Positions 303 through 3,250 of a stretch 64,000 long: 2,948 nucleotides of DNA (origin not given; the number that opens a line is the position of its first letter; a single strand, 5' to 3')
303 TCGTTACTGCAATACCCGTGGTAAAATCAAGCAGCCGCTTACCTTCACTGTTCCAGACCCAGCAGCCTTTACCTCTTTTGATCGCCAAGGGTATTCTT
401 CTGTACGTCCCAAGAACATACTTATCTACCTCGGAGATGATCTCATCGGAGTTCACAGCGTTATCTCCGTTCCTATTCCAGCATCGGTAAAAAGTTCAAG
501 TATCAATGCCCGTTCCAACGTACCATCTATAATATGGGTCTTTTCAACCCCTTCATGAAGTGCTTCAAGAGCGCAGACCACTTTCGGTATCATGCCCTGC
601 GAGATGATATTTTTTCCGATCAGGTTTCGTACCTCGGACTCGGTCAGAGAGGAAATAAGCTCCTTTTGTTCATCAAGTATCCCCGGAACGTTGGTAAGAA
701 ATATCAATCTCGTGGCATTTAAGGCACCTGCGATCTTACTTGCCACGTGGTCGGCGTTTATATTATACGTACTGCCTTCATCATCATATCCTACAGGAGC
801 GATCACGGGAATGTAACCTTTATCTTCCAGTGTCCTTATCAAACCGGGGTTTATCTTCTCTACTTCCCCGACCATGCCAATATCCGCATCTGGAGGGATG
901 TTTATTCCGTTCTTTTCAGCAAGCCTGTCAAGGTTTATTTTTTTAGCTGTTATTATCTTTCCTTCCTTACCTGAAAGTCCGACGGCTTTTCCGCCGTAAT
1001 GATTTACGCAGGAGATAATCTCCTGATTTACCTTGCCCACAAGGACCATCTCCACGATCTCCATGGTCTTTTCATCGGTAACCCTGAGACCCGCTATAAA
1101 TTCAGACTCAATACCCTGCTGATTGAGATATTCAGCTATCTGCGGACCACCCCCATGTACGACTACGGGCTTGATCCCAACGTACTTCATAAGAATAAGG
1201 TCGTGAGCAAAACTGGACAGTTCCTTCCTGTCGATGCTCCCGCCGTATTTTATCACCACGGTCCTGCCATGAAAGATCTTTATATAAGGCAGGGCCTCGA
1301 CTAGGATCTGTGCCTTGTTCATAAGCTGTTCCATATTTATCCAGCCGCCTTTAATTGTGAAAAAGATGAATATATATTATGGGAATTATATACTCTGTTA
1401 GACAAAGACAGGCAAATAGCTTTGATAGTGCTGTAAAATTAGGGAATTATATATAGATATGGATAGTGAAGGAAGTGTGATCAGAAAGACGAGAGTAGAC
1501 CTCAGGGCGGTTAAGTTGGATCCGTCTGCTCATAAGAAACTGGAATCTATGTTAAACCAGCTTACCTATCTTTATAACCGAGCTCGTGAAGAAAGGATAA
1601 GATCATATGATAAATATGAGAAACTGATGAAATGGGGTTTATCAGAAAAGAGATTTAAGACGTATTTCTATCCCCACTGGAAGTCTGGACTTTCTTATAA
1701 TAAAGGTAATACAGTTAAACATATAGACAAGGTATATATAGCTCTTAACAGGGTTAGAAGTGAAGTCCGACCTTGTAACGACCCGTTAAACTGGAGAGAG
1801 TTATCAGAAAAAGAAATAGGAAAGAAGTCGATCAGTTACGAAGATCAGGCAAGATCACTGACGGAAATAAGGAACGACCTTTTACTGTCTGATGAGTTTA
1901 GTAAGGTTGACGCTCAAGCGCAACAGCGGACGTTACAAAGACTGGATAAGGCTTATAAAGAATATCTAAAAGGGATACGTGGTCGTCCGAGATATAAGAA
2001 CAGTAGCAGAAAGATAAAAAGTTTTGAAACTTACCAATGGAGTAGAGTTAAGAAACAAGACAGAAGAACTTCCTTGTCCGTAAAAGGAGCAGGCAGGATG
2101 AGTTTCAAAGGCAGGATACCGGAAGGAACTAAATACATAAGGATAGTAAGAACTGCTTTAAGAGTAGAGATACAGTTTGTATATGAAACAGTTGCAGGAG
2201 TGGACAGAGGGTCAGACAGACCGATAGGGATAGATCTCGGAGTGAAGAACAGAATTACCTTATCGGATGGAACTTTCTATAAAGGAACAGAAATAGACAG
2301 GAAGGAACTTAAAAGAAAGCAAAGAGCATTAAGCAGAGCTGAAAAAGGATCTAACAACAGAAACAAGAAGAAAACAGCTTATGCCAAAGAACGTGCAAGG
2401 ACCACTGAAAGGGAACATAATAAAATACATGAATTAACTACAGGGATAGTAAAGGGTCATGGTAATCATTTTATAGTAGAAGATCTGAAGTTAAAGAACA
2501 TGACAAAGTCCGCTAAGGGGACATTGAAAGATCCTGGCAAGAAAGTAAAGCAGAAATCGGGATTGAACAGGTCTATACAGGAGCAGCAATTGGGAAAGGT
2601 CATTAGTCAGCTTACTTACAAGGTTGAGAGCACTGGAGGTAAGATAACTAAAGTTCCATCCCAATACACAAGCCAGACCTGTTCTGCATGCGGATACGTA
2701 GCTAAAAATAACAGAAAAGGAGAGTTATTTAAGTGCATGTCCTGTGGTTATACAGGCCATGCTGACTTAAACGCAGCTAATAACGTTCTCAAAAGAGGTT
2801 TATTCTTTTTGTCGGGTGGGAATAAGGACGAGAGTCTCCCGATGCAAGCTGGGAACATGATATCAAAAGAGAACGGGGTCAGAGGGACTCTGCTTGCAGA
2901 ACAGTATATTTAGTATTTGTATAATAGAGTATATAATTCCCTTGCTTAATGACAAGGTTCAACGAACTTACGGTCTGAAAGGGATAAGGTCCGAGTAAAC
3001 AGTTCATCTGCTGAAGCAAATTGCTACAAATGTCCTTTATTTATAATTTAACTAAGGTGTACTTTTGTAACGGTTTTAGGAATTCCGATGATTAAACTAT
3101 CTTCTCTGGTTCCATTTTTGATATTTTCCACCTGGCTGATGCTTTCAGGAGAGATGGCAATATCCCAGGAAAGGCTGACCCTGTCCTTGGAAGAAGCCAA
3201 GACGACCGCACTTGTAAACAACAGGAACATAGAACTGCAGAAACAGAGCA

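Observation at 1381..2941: TnpB gene bounded by terminal inverted repeats whose tips are identical to those of the neighbouring IS1595-family element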

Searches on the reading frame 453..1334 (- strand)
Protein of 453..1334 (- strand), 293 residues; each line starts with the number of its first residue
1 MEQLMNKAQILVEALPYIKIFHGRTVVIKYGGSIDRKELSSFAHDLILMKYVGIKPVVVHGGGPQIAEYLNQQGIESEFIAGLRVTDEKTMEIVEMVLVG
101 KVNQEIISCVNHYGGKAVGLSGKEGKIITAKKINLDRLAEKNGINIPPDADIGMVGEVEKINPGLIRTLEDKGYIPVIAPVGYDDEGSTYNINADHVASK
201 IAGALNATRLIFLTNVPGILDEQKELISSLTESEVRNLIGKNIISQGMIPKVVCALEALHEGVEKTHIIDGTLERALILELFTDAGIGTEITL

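Call 79: find_homologous_proteins(query=window:453-1334:-, max_evalue=1e-40)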
Query window:453-1334:- (293 aa): 7999 proteins with E <= 1e-40 among 8000 candidates; the best 120 are listed.
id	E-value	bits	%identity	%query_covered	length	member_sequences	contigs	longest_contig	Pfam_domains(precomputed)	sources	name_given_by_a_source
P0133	1.6e-183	626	100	100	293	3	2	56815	PF00696.34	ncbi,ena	-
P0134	2.4e-171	586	93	100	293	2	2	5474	PF00696.34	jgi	-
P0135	6.6e-150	516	81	100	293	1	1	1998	PF00696.34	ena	-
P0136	2.2e-148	511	80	100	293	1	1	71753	PF00696.34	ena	-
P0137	2.4e-148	511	79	100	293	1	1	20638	PF00696.34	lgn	-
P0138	2.6e-148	511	81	100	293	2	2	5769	PF00696.34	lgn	-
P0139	1.5e-147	508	80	100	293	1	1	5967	PF00696.34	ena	-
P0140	1.8e-147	508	78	100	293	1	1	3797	PF00696.34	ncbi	ncbi:MAG: acetylglutamate kinase [Thermodesulfobacteriota bacterium]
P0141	8.4e-141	486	76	100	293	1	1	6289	PF00696.34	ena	-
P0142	6.5e-140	483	76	100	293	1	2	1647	PF00696.34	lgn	-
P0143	1.4e-139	482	75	100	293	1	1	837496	PF00696.34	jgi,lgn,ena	-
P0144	2.1e-139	482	75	100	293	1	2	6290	PF00696.34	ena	-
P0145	3.1e-139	481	75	100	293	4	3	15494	PF00696.34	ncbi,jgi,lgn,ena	-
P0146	3.2e-139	481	76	100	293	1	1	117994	PF00696.34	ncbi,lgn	-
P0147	3.7e-139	481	76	100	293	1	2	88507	PF00696.34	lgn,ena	-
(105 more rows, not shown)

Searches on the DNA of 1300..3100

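Call 85: search_rna_families(source=window, start=1300, end=3100, threshold=evalue, max_evalue=1)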
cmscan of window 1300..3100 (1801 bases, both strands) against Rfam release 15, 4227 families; matches with E-value up to 1: 0.
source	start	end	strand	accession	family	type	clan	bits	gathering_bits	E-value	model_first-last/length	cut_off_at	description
